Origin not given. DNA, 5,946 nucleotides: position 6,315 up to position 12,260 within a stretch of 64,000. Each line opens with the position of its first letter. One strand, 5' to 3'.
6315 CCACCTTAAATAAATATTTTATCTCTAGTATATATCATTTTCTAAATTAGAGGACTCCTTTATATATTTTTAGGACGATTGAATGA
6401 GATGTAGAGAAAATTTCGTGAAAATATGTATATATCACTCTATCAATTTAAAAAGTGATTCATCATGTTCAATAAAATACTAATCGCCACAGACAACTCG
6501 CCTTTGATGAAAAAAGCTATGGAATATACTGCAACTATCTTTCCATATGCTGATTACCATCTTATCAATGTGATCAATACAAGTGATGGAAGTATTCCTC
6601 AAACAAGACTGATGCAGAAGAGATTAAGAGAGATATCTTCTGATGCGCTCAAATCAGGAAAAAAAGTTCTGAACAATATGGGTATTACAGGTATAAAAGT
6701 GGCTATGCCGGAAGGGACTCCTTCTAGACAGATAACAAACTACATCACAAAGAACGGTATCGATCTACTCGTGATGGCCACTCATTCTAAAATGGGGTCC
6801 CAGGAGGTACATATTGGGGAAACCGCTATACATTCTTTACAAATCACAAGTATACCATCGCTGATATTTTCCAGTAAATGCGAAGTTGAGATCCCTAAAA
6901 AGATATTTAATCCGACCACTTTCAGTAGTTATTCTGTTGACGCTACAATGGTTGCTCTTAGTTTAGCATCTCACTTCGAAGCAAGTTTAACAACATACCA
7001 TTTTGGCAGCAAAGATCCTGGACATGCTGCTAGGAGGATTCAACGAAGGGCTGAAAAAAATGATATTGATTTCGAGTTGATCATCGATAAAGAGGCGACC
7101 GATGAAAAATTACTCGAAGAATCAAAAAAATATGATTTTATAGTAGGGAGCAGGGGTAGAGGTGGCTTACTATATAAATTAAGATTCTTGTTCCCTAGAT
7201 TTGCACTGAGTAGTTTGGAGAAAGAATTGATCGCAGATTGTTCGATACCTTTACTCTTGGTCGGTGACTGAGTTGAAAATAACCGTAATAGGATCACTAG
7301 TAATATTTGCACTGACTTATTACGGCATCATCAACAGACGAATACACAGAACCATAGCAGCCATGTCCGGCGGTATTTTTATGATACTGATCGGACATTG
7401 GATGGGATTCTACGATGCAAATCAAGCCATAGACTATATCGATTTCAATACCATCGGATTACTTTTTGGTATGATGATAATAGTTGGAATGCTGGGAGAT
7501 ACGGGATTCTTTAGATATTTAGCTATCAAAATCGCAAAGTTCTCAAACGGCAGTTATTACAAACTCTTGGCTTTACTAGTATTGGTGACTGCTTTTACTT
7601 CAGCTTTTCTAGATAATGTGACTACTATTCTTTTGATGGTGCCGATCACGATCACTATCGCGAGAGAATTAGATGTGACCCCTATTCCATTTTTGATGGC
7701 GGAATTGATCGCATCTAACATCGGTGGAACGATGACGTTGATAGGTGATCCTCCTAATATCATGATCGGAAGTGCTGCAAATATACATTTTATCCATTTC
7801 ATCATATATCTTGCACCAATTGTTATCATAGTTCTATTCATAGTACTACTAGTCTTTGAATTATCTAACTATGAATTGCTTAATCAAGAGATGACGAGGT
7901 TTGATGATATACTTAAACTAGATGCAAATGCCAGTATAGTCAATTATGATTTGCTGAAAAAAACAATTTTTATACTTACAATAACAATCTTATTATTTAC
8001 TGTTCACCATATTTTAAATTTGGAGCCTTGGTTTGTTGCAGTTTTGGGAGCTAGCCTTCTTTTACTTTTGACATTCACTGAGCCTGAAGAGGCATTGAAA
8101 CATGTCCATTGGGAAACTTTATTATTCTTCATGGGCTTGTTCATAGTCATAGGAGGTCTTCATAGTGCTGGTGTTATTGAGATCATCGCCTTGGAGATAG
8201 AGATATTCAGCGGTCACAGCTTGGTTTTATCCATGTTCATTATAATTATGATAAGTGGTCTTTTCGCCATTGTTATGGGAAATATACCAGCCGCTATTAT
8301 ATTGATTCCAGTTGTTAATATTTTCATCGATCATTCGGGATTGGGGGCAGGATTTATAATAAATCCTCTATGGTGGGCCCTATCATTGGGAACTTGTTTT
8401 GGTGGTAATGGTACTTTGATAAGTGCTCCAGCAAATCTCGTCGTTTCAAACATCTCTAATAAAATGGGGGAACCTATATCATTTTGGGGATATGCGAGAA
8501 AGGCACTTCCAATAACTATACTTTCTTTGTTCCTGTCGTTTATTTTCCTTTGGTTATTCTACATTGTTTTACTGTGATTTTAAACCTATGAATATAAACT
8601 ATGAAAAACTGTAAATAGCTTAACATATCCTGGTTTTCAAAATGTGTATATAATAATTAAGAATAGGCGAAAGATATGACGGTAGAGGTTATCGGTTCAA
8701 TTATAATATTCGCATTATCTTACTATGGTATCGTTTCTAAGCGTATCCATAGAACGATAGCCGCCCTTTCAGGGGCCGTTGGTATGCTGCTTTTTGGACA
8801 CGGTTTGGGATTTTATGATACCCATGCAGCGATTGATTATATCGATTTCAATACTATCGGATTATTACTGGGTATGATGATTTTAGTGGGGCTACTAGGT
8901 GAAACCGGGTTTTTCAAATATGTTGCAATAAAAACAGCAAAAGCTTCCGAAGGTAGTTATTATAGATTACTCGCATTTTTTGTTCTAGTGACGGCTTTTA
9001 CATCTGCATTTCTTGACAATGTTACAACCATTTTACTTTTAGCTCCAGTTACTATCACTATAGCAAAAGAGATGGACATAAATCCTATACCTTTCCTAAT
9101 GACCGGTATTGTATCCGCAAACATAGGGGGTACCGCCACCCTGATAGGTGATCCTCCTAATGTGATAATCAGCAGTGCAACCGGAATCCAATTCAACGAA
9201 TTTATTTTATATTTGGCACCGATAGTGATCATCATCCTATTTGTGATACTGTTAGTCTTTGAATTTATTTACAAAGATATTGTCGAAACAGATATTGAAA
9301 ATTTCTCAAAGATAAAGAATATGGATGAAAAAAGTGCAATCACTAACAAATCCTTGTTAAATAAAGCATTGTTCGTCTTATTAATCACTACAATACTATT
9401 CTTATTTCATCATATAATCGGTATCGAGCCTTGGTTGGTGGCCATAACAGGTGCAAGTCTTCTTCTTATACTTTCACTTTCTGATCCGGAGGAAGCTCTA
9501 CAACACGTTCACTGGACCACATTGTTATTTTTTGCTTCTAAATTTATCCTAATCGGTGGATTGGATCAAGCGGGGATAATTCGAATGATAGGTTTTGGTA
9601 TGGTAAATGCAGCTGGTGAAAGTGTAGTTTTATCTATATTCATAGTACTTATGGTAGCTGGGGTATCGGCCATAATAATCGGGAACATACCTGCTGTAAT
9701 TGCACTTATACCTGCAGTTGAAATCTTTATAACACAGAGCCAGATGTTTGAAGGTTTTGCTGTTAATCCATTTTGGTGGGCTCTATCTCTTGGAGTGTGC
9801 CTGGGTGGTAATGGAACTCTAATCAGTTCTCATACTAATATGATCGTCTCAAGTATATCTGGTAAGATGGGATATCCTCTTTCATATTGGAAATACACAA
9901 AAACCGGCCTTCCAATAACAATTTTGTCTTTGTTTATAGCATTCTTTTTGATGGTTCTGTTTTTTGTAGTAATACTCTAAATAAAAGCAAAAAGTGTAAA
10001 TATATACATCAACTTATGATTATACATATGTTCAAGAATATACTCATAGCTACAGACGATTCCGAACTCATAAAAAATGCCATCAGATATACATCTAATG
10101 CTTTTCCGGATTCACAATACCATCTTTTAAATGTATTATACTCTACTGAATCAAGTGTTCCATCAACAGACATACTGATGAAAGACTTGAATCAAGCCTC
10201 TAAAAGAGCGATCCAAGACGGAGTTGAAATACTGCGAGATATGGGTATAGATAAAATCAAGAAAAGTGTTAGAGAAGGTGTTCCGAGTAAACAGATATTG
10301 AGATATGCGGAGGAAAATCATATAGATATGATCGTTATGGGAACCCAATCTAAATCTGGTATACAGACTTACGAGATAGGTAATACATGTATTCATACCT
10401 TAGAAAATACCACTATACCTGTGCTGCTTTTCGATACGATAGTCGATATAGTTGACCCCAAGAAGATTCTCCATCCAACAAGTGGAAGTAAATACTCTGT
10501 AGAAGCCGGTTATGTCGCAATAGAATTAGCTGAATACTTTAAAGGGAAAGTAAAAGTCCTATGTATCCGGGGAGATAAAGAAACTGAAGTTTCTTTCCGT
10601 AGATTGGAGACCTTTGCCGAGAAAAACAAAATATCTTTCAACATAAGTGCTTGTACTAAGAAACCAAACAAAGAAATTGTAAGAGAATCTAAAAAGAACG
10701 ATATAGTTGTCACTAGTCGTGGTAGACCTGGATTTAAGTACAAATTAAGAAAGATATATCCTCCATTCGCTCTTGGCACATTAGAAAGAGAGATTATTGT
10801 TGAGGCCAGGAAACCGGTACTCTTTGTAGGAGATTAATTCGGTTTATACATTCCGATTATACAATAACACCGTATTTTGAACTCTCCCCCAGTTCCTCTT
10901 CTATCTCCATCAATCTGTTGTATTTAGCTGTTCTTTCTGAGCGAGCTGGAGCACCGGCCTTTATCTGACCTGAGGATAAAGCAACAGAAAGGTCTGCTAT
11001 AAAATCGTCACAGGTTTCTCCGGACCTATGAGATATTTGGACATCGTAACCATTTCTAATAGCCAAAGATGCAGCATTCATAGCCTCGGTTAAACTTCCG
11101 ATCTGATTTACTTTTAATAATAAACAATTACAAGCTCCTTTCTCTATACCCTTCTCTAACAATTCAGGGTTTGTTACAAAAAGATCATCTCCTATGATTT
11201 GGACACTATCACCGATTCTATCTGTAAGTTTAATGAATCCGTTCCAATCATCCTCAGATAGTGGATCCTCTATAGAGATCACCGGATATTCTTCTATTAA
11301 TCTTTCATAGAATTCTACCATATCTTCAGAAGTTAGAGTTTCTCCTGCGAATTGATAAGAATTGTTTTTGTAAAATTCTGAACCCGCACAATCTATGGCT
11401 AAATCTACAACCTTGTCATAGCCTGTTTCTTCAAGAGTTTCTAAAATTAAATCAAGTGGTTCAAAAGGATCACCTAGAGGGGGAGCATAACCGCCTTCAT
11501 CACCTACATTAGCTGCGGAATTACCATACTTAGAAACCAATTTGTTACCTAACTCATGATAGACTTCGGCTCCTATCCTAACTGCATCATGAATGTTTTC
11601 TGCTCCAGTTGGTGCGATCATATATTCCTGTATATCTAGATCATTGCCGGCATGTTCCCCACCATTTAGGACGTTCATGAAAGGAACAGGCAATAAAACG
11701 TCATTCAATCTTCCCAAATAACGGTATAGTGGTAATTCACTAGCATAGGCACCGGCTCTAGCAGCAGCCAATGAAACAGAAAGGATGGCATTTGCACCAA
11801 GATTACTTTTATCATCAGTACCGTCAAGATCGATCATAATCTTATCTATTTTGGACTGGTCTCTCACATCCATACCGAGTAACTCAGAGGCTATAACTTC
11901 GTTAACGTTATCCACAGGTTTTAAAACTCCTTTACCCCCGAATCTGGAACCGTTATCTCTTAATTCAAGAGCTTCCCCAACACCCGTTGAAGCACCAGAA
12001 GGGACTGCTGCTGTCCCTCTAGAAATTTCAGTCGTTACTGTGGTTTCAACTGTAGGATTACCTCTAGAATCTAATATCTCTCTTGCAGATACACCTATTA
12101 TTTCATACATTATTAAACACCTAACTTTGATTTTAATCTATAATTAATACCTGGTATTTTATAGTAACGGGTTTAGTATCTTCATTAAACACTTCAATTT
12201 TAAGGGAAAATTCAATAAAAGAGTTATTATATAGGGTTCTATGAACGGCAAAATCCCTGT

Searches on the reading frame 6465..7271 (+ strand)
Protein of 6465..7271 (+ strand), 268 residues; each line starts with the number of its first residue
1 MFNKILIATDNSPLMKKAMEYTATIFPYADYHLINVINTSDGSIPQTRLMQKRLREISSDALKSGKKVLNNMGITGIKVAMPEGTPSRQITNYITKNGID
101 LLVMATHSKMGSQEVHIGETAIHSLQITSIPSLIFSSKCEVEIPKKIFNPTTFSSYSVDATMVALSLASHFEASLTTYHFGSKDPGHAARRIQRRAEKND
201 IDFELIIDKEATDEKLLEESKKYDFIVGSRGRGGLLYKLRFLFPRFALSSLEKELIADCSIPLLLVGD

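Call 21: search_protein_families(library=pfam, proteins=[window:6465-7271:+], max_evalue=0.00001)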
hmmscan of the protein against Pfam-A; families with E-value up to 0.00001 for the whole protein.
window:6465-7271:+ (268 aa): 1 family
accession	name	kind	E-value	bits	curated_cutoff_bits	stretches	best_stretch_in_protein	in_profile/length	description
PF00582.32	Usp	-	9.7e-15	55.8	24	1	1-134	1-139/141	Universal stress protein family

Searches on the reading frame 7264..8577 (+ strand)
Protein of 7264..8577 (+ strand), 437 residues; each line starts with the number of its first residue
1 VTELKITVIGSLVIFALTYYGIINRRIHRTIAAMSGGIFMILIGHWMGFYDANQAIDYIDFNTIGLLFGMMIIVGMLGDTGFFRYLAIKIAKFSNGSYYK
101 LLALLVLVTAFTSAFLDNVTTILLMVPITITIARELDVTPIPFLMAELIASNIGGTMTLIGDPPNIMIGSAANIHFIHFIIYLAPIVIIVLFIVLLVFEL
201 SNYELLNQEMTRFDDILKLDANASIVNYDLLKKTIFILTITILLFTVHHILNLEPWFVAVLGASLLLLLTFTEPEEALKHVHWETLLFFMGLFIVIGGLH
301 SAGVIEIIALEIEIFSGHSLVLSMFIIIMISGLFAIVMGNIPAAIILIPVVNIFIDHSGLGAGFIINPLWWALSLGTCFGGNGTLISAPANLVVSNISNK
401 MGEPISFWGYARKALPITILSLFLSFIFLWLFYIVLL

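Call 21: search_protein_families(library=pfam, proteins=[window:7264-8577:+], max_evalue=0.00001)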
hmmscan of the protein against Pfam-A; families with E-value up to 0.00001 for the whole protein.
window:7264-8577:+ (437 aa): 2 families
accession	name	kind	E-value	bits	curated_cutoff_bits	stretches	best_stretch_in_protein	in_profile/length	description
PF03600.22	CitMHS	-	2.8e-79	267.1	31.9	1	21-376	3-336/336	Citrate transporter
PF02040.21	ArsB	-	1.2e-10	41.8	22.2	1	13-431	4-421/423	Arsenical pump membrane protein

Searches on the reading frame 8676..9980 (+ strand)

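Call 21: search_protein_families(library=pfam, proteins=[window:8676-9980:+], max_evalue=0.00001)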
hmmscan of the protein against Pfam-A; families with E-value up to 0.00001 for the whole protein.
window:8676-9980:+ (434 aa): 3 families
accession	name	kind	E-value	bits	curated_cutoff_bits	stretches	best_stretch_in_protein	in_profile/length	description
PF03600.22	CitMHS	-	1.9e-78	264.4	31.9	1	18-373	3-336/336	Citrate transporter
PF00939.25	Na_sulph_symp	-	4.4e-13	49.5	27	2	25-195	292-462/472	Sodium:sulfate symporter transmembrane region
PF02040.21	ArsB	-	3e-11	43.8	22.2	1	21-424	17-417/423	Arsenical pump membrane protein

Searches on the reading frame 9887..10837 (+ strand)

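Call 21: search_protein_families(library=pfam, proteins=[window:9887-10837:+], max_evalue=0.00001)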
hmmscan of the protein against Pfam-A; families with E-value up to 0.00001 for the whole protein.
window:9887-10837:+ (316 aa): 1 family
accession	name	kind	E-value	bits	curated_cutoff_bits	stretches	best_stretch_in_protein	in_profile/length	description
PF00582.32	Usp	-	5.1e-22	79.4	24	1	48-181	1-139/141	Universal stress protein family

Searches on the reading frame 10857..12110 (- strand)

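Call 21: search_protein_families(library=pfam, proteins=[window:10857-12110:-], max_evalue=0.00001)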
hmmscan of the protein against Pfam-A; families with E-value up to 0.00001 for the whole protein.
window:10857-12110:- (417 aa): 3 families
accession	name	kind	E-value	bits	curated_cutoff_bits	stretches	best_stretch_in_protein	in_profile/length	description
PF00113.28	Enolase_C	-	1.8e-121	405.5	21.5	1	139-413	3-287/296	Enolase, C-terminal TIM barrel domain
PF03952.21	Enolase_N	-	8e-54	181.8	35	1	4-132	1-131/131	Enolase, N-terminal domain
PF13378.12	MR_MLE_C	-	1e-09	38.9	29.4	1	236-362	46-155/219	Enolase C-terminal domain-like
